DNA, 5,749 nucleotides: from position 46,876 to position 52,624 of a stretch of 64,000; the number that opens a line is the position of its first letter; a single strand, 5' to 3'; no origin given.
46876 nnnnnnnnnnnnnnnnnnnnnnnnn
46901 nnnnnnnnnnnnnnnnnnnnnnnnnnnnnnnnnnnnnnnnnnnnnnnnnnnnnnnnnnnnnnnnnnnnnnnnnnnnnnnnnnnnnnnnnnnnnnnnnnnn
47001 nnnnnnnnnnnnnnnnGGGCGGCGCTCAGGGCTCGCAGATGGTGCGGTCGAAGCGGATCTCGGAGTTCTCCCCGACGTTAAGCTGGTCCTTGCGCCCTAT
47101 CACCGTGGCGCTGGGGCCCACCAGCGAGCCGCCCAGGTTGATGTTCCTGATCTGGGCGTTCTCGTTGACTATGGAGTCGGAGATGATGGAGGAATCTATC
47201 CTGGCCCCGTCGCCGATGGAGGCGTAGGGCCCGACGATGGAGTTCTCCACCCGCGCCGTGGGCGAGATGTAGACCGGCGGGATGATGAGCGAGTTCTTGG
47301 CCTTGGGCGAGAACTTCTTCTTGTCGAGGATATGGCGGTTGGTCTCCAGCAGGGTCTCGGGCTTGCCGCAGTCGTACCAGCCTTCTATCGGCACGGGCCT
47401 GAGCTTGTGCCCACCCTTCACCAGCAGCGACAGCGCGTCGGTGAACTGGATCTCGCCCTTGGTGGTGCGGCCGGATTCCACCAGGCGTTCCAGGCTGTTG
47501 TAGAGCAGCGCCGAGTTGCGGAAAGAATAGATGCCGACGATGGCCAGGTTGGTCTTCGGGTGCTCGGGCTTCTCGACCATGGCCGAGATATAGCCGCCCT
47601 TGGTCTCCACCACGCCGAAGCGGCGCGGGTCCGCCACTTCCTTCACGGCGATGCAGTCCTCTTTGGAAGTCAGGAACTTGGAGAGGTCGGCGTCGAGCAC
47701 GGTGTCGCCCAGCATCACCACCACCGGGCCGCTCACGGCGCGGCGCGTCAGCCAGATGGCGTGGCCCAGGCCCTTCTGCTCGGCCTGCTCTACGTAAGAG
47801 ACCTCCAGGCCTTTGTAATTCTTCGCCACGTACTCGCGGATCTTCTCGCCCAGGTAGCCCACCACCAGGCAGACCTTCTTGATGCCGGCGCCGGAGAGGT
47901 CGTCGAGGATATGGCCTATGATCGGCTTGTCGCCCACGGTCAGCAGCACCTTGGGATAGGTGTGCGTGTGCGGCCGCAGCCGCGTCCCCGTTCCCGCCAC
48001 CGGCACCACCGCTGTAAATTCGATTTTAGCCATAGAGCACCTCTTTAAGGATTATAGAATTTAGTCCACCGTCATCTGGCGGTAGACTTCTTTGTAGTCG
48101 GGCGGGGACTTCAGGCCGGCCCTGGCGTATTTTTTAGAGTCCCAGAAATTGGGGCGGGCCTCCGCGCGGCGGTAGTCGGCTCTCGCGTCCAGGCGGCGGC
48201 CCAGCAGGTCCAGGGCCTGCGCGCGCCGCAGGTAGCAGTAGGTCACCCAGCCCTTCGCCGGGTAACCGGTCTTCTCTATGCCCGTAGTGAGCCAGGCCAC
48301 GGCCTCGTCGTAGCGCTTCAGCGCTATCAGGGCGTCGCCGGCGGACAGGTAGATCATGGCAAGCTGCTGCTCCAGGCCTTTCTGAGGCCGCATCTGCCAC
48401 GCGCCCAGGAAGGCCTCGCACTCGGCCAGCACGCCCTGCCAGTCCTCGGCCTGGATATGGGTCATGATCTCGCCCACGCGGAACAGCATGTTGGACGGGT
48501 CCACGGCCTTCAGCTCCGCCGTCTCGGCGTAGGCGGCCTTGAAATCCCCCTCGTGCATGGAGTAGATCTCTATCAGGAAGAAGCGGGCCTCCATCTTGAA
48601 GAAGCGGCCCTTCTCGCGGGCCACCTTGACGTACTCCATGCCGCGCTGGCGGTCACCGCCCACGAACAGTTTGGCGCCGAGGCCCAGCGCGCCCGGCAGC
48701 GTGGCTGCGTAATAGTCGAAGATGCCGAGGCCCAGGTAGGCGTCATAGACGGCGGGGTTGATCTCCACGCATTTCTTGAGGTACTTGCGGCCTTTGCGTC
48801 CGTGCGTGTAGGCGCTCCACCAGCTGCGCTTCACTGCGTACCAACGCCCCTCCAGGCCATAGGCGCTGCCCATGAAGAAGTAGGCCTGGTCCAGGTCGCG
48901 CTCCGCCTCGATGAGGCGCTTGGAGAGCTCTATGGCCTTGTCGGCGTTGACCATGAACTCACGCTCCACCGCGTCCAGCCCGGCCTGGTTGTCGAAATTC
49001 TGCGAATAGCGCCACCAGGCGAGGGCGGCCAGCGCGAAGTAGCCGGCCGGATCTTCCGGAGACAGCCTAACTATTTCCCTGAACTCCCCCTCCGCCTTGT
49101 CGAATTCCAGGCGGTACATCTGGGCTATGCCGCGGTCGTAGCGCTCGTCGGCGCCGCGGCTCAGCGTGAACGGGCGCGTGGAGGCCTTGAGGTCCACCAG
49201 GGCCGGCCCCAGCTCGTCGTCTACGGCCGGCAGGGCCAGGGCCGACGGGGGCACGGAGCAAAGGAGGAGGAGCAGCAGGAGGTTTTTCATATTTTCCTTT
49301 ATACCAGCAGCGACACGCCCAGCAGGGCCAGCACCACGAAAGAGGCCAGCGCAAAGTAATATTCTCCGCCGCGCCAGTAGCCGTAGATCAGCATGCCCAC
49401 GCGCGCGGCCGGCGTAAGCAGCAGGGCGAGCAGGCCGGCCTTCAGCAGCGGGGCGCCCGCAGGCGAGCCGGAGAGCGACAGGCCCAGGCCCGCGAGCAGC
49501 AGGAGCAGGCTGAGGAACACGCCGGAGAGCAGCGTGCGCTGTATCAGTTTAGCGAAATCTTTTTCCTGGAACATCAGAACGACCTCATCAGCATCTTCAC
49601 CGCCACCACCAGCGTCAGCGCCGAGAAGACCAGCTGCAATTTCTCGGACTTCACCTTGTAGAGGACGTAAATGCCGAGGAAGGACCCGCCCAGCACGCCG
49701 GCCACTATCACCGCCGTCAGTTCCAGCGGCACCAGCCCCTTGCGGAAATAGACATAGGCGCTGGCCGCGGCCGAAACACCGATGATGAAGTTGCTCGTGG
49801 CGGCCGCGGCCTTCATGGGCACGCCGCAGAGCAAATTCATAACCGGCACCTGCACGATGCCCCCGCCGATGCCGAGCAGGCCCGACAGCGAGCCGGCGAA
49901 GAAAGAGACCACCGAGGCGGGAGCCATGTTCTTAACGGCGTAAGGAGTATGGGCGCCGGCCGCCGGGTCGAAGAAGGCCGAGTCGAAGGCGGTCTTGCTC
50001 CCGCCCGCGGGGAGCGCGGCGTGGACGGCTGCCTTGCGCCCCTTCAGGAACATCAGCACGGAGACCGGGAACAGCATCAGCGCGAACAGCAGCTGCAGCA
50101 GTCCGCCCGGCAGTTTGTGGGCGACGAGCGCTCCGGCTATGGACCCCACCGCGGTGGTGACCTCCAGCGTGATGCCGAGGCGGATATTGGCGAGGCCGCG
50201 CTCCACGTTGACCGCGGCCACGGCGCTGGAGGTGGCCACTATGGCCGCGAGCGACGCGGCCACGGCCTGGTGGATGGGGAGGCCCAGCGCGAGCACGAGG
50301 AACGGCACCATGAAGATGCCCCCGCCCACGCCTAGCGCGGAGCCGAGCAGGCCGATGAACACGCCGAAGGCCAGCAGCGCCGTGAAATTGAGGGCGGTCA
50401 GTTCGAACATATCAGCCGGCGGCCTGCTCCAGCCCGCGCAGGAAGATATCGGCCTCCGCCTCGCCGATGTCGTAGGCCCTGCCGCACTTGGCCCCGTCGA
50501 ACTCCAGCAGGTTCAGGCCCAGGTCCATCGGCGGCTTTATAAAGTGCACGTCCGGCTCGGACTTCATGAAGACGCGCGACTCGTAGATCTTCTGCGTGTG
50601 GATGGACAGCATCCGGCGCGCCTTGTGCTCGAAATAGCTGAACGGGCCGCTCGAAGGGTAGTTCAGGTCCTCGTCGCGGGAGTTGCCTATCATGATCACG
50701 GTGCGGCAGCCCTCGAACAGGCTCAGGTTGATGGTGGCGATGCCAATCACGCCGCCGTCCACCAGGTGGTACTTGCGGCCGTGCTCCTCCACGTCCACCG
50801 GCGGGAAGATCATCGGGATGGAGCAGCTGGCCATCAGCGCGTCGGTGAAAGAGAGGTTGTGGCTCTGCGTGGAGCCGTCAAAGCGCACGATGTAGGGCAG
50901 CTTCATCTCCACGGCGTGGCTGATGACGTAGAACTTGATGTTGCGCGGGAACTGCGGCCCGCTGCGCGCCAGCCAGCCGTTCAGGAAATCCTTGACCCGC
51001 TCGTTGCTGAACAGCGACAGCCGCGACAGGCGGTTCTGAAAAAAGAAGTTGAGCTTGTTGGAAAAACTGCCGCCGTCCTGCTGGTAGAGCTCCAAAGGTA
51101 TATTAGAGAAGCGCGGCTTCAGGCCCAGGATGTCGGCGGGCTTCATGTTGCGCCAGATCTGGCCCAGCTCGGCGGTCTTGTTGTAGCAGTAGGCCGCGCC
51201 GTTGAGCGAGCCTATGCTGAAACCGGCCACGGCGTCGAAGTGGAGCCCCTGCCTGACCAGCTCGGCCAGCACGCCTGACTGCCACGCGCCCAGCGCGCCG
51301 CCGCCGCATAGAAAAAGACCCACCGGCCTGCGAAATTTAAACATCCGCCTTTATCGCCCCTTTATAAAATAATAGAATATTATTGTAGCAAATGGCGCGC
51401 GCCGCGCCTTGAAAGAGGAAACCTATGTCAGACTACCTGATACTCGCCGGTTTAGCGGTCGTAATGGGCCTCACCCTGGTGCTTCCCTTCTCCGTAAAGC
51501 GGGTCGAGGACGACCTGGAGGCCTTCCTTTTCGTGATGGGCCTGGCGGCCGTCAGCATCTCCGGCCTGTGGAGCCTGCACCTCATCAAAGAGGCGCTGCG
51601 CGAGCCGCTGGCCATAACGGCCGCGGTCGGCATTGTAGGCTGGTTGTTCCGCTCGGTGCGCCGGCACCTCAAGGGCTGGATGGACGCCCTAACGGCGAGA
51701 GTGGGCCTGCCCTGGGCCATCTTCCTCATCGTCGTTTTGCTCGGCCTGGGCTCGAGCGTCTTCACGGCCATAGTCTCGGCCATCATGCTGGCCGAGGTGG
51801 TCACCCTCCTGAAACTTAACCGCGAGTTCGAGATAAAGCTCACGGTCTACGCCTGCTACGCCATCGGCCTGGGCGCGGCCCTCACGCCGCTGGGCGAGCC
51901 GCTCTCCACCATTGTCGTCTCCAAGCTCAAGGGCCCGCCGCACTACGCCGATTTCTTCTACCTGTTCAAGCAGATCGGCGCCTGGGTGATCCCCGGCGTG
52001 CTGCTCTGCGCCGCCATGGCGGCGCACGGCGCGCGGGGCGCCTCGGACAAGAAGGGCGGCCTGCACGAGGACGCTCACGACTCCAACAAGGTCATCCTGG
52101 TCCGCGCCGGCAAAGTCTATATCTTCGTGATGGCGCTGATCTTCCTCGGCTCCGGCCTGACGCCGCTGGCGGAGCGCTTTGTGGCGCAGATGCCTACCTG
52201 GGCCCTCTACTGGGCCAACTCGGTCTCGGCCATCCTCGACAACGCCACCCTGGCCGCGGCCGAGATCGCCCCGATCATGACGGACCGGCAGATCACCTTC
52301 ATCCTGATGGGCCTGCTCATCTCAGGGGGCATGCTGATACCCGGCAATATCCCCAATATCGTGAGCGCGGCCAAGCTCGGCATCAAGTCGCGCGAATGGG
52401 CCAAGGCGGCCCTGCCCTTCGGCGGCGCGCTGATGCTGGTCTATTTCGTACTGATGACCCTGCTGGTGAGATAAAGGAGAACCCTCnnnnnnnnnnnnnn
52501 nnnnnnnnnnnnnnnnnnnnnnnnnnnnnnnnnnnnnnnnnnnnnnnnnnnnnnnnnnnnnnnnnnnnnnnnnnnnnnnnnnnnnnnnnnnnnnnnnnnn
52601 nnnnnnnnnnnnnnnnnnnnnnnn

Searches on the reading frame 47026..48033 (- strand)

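Call 84: search_protein_families(library=pfam, proteins=[window:47026-48033:-], max_evalue=0.00001)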
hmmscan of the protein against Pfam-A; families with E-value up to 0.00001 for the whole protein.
window:47026-48033:- (335 aa): 2 families
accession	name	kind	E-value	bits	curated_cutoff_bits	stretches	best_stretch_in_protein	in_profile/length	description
PF00483.29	NTP_transferase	-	8.1e-33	114.5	21.2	1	9-237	3-244/245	Nucleotidyl transferase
PF12804.13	NTP_transf_3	-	1e-08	36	27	1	8-124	1-110/160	MobA-like NTP transferase domain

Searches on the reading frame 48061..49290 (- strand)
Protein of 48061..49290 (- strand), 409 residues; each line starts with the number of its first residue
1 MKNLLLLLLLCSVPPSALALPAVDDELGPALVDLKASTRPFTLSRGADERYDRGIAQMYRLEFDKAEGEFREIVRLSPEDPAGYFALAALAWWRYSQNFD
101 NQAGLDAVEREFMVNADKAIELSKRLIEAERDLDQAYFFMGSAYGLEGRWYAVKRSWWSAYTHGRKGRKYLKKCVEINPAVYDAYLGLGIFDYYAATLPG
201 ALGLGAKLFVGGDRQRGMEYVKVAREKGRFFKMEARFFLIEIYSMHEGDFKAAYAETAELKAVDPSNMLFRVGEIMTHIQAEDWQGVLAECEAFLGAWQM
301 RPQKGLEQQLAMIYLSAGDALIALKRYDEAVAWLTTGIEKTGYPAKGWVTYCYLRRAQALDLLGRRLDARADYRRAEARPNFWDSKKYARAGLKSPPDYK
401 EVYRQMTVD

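Call 84: search_protein_families(library=pfam, proteins=[window:48061-49290:-], max_evalue=0.00001)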
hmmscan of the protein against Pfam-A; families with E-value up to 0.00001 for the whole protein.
window:48061-49290:- (409 aa): 3 families
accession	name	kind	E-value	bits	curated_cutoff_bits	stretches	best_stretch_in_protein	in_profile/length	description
PF13428.12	TPR_14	-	1.1e-07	32.3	23.5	0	50-90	4-44/44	Tetratricopeptide repeat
PF07719.23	TPR_2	-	7.4e-07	29.3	27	0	49-80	3-34/34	Tetratricopeptide repeat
PF13181.12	TPR_8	-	8.2e-06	26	25.7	0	313-338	3-28/34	Tetratricopeptide repeat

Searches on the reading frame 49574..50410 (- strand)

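Call 84: search_protein_families(library=pfam, proteins=[window:49574-50410:-], max_evalue=0.00001)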
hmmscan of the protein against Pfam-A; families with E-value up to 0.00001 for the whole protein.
window:49574-50410:- (278 aa): 1 family
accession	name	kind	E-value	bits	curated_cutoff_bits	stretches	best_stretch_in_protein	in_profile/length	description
PF01925.25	TauE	-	8.8e-47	160.2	32.6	1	12-273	1-237/237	Sulfite exporter TauE/SafE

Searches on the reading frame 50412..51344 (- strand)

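Call 84: search_protein_families(library=pfam, proteins=[window:50412-51344:-], max_evalue=0.00001)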
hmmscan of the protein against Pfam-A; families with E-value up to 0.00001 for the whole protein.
window:50412-51344:- (310 aa): 1 family
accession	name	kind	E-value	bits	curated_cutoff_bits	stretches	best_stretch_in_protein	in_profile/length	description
PF01734.28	Patatin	-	1.4e-25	91.1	27.7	1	10-200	1-182/191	Patatin-like phospholipase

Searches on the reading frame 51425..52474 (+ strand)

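Call 84: search_protein_families(library=pfam, proteins=[window:51425-52474:+], max_evalue=0.00001)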
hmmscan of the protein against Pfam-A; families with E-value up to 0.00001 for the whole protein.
window:51425-52474:+ (349 aa): 1 family
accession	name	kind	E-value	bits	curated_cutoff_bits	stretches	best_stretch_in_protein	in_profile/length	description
PF07854.18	DUF1646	-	1.4e-113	380.3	21.4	1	8-346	2-346/347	Protein of unknown function (DUF1646)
